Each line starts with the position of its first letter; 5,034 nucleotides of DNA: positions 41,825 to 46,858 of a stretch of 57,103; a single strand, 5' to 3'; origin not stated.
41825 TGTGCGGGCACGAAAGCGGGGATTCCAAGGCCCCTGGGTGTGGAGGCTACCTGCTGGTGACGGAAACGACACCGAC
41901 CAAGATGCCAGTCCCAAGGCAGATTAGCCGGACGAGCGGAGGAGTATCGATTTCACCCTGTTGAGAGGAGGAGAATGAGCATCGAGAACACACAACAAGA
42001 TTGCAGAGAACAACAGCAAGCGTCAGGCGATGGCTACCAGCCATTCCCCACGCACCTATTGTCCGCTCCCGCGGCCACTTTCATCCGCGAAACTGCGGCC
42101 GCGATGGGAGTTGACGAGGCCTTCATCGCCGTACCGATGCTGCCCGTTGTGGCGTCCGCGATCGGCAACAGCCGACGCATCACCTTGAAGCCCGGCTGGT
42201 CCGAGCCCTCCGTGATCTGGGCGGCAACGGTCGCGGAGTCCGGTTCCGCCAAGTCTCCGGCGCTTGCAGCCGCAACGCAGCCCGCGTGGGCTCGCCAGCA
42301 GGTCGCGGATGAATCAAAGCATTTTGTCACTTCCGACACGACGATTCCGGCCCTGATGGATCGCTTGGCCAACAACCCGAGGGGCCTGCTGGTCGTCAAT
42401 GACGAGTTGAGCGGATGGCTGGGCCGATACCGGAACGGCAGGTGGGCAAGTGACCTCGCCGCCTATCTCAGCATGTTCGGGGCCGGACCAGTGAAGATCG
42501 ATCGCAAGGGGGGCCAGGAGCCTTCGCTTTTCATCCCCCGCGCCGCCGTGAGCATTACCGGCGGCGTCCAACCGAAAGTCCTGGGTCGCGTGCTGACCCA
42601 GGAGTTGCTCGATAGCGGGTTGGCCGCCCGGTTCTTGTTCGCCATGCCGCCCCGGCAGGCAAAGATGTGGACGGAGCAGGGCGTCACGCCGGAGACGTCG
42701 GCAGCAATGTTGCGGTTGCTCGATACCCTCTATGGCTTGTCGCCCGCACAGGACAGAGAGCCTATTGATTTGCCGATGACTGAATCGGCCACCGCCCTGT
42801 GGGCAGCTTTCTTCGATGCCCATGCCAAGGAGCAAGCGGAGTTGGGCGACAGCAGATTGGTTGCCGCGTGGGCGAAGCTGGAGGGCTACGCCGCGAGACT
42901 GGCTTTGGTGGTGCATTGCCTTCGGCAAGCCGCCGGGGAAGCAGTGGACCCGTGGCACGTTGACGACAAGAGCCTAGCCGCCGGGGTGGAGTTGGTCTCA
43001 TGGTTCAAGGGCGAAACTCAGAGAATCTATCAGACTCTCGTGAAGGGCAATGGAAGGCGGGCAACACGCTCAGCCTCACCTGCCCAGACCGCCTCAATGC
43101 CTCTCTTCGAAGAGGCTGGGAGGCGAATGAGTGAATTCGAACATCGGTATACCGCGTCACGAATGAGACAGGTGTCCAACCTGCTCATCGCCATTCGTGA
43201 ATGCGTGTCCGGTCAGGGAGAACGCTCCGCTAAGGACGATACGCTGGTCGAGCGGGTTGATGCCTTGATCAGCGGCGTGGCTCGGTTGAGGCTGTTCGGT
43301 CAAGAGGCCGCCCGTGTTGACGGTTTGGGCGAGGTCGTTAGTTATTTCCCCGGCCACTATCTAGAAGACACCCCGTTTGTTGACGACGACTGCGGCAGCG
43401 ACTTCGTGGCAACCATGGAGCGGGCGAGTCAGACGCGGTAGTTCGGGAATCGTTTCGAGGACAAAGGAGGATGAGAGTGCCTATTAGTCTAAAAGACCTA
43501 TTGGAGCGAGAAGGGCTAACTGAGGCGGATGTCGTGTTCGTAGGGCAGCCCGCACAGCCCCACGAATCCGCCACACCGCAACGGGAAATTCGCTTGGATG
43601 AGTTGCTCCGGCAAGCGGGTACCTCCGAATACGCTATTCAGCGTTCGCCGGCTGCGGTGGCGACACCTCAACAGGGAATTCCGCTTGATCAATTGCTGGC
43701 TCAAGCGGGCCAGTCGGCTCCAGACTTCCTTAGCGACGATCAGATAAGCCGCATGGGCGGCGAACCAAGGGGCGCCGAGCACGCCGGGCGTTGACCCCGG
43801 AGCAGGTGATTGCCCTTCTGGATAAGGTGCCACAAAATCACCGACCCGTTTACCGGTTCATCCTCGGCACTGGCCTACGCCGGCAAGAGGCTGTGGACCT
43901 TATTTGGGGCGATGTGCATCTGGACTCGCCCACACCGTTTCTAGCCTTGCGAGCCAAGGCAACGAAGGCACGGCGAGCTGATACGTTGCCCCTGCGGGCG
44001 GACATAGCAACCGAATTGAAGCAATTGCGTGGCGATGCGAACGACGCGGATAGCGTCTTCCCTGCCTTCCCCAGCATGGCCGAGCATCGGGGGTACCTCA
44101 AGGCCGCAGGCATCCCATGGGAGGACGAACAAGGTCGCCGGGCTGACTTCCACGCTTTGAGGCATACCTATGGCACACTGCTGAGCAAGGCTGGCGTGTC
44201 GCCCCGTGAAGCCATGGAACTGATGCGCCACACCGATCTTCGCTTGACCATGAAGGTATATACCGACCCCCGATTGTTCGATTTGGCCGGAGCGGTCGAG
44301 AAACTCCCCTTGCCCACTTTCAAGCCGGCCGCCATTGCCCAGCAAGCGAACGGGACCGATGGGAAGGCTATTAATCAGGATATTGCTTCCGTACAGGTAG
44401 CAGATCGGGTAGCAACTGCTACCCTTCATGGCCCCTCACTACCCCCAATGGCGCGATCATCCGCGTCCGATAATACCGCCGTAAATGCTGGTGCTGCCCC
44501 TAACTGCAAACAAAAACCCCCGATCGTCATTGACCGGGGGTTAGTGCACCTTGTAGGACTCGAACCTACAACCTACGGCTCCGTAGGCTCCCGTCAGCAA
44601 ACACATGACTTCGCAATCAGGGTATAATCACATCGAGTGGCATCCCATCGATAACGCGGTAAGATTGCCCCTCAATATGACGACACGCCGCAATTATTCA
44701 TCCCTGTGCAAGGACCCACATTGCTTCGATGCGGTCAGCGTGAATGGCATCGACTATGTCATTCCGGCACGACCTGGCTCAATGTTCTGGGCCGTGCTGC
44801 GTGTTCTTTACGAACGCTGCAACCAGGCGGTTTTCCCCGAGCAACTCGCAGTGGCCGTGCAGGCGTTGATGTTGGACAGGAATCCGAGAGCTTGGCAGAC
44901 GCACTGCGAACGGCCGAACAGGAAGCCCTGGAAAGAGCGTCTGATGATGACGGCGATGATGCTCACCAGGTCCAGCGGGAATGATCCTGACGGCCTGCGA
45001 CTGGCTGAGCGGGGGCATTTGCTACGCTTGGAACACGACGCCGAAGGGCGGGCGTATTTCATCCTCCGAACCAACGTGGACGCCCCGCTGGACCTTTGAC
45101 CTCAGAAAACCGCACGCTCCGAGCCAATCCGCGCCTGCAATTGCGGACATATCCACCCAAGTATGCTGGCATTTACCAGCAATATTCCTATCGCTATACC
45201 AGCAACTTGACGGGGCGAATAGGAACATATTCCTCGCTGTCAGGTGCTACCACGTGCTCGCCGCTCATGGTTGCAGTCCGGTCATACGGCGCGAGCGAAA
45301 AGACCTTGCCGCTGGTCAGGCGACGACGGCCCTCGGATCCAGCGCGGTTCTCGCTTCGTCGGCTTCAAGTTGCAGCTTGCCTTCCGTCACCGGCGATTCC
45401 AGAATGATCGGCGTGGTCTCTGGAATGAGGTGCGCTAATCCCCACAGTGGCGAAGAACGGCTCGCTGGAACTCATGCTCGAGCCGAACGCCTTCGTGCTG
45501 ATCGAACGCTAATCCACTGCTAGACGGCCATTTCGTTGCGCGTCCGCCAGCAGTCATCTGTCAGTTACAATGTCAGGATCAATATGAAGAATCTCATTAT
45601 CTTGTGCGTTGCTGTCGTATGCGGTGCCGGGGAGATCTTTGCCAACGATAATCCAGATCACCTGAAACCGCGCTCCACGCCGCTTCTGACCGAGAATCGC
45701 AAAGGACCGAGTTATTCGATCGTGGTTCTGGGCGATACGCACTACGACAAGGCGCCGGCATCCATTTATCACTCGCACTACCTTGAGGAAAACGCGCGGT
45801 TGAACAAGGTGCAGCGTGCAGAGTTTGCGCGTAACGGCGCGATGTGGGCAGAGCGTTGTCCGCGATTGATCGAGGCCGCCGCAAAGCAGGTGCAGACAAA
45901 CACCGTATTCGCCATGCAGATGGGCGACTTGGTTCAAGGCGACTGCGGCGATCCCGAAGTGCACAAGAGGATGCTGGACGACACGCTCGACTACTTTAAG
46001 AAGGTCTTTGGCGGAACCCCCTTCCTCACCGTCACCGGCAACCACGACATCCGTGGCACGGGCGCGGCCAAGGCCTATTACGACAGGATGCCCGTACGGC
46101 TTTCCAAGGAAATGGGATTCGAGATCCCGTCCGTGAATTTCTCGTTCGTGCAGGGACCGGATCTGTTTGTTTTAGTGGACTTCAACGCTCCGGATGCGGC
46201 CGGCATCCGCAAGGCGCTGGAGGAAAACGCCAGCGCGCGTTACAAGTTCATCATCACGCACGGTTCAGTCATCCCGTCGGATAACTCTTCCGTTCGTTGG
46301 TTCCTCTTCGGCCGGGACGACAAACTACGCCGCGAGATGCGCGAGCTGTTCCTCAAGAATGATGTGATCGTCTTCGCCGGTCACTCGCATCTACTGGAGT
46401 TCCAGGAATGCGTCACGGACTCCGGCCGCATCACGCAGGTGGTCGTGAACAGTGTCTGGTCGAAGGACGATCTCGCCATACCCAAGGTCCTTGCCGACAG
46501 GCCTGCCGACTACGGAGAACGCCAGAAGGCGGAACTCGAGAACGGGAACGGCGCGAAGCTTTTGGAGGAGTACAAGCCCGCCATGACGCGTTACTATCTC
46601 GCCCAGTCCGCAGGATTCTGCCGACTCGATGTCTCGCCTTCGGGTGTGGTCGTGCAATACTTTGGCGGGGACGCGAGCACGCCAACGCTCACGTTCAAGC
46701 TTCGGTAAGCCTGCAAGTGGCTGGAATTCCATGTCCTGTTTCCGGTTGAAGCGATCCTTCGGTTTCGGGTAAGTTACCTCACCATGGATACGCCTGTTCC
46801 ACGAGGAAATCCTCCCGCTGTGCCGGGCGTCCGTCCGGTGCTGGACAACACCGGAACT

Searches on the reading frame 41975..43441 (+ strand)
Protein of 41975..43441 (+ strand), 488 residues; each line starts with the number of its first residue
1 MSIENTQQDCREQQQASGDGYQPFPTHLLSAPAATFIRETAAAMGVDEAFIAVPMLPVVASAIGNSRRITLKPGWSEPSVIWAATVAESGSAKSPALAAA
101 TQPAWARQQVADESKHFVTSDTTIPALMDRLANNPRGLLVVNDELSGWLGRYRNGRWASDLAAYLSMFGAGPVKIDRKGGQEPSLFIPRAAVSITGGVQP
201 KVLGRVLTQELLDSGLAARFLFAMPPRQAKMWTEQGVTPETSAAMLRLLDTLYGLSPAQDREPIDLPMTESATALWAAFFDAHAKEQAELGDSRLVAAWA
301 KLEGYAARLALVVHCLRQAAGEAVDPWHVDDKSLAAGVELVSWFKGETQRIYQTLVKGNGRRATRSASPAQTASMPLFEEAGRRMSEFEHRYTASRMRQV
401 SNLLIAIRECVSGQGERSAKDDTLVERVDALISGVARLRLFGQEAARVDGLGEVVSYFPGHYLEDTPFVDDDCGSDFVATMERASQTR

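Call 13: search_protein_families(library=pfam, proteins=[window:41975-43441:+], max_evalue=0.01)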
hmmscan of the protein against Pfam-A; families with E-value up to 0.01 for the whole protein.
window:41975-43441:+ (488 aa): 1 family
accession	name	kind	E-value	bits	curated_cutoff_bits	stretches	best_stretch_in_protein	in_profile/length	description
PF13148.11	DUF3987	-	1.6e-56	192.5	27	2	112-353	120-363/364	Protein of unknown function (DUF3987)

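Call 63: search_protein_families(library=phrogs, proteins=[window:41975-43441:+], max_evalue=0.01)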
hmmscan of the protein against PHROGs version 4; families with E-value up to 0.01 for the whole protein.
window:41975-43441:+ (488 aa): 4 families
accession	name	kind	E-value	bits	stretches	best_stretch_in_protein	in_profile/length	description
phrog_2373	-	DNA, RNA and nucleotide metabolism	1.6e-27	97.3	2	116-347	195-427/515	DNA helicase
phrog_3022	-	DNA, RNA and nucleotide metabolism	5.9e-09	35.9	1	74-328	403-667/788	DNA primase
phrog_10514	-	DNA, RNA and nucleotide metabolism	2.8e-07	30.2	1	58-224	370-535/750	DNA primase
phrog_5311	-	DNA, RNA and nucleotide metabolism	0.003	16.8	1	191-288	447-547/692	helicase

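Call 86: find_homologous_proteins(query=window:41975-43441:+, max_evalue=1e-20)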
Query window:41975-43441:+ (488 aa): 591 proteins with E <= 1e-20 among 8000 candidates; the best 120 are listed.
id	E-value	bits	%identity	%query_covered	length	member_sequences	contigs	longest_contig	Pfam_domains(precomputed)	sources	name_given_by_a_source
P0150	0.0e+0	1086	100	100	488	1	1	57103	PF13148.12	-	-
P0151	5.9e-99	350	50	69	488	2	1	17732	PF13148.12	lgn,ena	-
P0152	1.6e-96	342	48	69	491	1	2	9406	PF13148.12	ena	-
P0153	8.4e-96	340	46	71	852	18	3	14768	PF13148.12,PF09250.17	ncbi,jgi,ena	jgi:hypothetical protein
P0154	1.0e-95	339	48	69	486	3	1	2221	PF13148.12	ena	-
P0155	4.2e-95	337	45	71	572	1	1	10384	PF13148.12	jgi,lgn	jgi:hypothetical protein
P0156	2.1e-94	335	43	71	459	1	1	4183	PF13148.12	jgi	jgi:hypothetical protein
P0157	5.4e-94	334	45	71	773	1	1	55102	PF13148.12,PF01807.26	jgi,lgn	-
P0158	8.5e-94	333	45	71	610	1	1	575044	PF13148.12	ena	-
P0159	1.9e-91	325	44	71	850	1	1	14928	PF13148.12,PF09250.17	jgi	-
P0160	2.7e-91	325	45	70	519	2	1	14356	PF13148.12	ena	-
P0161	4.2e-91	324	46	70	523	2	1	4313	PF13148.12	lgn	-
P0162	2.5e-89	318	43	69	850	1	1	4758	PF13148.12,PF09250.17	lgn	-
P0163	2.3e-88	315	45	73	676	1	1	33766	PF13148.12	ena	-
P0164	3.0e-88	315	45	69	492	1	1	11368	PF13148.12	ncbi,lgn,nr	ncbi:MAG: YfjI family protein [Planctomycetota bacterium]|nr:YfjI family protein [Planctomycetota ba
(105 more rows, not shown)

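Call 87: find_encoding_contigs(protein=P0151, flank=10000, max_places=2)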
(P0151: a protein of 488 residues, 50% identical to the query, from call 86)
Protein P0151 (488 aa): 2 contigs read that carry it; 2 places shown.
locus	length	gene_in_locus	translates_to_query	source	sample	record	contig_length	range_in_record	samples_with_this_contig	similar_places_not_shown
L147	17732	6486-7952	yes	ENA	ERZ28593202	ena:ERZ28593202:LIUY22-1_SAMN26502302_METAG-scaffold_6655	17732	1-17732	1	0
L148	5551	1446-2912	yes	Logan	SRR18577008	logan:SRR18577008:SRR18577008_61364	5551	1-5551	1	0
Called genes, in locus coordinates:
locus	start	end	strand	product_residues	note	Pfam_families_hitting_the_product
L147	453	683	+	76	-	-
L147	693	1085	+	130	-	PF02661:Fic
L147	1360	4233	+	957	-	PF20464:MmeI_N, PF20465:MmeI_hel, PF20473:MmeI_Mtase, PF20466:MmeI_TRD, PF20467:MmeI_C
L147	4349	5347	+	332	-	-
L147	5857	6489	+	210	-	-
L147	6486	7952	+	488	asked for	PF13148:DUF3987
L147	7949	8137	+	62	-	-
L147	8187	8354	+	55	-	-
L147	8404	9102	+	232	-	PF00239:Resolvase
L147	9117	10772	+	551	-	PF00589:Phage_integrase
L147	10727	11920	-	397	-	PF00756:Esterase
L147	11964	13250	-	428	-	PF01839:FG-GAP (faint), PF13517:FG-GAP_3 (weak)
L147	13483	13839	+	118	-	-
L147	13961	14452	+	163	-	PF09900:DUF2127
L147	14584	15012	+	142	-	PF04134:DCC1-like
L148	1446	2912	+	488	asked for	PF13148:DUF3987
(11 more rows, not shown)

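Call 88: find_encoding_contigs(protein=P0164, flank=10000, max_places=2)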
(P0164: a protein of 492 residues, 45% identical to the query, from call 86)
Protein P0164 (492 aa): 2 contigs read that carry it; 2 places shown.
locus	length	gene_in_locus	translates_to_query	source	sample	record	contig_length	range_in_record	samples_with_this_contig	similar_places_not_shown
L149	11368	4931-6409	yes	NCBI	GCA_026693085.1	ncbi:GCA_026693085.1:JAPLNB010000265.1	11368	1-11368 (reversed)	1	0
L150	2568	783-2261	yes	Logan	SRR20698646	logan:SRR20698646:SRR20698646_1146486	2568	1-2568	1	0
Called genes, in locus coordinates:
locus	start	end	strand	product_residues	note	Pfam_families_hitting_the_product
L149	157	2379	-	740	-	PF18019:Cas3_HD (faint), PF04851:ResIII (weak), PF00270:DEAD, PF00271:Helicase_C (weak), PF22590:Cas3-like_C_2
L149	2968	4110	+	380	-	-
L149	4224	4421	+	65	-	-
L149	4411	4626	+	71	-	PF12728:HTH_17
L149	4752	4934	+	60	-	-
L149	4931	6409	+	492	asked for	PF13148:DUF3987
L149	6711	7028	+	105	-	-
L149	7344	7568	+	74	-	-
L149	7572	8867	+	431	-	PF00589:Phage_integrase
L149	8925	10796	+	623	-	PF00654:Voltage_CLC, PF00571:CBS (weak)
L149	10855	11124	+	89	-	-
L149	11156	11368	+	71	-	?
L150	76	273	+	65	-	-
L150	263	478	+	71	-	PF12728:HTH_17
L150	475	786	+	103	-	-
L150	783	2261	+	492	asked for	PF13148:DUF3987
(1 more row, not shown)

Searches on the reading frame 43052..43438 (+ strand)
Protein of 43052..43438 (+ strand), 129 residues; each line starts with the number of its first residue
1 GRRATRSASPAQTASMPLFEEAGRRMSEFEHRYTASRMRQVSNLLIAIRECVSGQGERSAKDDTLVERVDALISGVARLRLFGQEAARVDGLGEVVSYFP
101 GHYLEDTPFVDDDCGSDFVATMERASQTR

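Call 83: search_protein_families(library=pfam, proteins=[window:43052-43438:+], max_evalue=10)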
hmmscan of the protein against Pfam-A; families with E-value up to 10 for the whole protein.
window:43052-43438:+ (129 aa): 1 family
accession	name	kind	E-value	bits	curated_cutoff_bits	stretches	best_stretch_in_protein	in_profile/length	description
PF13977.11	TetR_C_6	-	0.03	15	27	1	22-86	32-96/115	BetI-type transcriptional repressor, C-terminal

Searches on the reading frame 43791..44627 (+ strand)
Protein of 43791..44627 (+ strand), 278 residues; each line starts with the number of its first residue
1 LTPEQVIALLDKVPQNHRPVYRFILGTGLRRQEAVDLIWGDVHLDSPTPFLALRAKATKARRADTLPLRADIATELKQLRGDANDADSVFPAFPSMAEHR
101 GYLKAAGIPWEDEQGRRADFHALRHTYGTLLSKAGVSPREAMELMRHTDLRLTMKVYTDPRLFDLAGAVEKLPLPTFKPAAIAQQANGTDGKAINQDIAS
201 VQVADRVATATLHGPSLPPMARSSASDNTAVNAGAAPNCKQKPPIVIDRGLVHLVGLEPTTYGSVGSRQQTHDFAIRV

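Call 13: search_protein_families(library=pfam, proteins=[window:43791-44627:+], max_evalue=0.01)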
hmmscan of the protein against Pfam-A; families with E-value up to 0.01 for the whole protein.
window:43791-44627:+ (278 aa): 1 family
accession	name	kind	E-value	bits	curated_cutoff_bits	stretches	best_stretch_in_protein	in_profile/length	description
PF00589.27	Phage_integrase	-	1.8e-17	64.1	27.1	1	1-160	3-168/172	Phage integrase family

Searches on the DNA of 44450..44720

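Call 93: search_rna_families(source=window, start=44450, end=44720, threshold=evalue, max_evalue=10, show_alignments=1)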
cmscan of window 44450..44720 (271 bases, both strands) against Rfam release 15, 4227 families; matches with E-value up to 10: 10.
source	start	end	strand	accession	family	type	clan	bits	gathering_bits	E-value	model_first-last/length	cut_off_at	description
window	44544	44590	+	RF04354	Plastid-ycf2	Cis-reg;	-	17.8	65.7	0.34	1-75/75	no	Plastid-ycf2 5UTR RNA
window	44467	44542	+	RF02236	asX2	Gene; sRNA;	-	17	70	0.42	1-87/87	no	Xanthomonas sRNA asX2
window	44509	44589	-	RF02837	anti-hemB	Gene; sRNA;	-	16.9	49.5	0.11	1-81/81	no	Burkholderia RNA 7 (anti-hemB)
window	44553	44610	-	RF00005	tRNA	Gene; tRNA;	CL00001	15.5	29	1.3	9-63/71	no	tRNA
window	44510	44562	-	RF02278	Betaproteobacteria_toxic_sRNA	Gene; sRNA;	-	14.5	50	1.6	1-64/64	no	Betaproteobacteria toxic small RNA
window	44508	44630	-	RF00514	His_leader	Cis-reg; leader;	-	13.5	49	6.8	1-126/126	no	Histidine operon leader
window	44503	44540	+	RF00627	P15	Gene;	-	12.3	70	2.5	80-119/119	no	Pseudomonas sRNA P15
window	44511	44555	-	RF01813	rdlD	Gene; antitoxin;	-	12.1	50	9.9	1-66/66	no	rdlD antitoxin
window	44517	44606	-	RF00627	P15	Gene;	-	10.7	70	6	1-119/119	no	Pseudomonas sRNA P15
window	44555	44619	+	RF02202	UCA1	Gene; lncRNA;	-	9.5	80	5.9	1-75/75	no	Urothelial cancer associated 1 conserved region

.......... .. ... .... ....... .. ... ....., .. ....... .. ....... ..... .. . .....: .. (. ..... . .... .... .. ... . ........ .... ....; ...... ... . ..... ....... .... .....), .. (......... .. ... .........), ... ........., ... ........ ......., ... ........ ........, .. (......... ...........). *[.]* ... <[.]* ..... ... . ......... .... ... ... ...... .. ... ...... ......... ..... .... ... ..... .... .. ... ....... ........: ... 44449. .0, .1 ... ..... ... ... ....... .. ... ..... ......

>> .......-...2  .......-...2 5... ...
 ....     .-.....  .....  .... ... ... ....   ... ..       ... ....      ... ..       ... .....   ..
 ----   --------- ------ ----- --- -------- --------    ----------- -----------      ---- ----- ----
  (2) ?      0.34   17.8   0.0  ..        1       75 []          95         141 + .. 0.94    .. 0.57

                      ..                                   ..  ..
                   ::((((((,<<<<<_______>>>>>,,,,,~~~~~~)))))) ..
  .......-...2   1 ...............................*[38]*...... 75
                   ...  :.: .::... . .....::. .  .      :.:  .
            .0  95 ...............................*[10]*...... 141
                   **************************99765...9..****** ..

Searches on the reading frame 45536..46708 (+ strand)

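Call 92: search_protein_families(library=pfam, proteins=[window:45536-46708:+], max_evalue=0.001)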
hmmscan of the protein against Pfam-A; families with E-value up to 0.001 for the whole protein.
window:45536-46708:+ (390 aa): 2 families
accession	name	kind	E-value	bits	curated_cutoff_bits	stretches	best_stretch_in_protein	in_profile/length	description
PF00149.33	Metallophos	-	2.4e-08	35.1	21.5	1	61-285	2-189/191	Calcineurin-like phosphoesterase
PF12850.12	Metallophos_2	-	1.7e-06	28.6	27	1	135-292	34-124/154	Calcineurin-like phosphoesterase superfamily domain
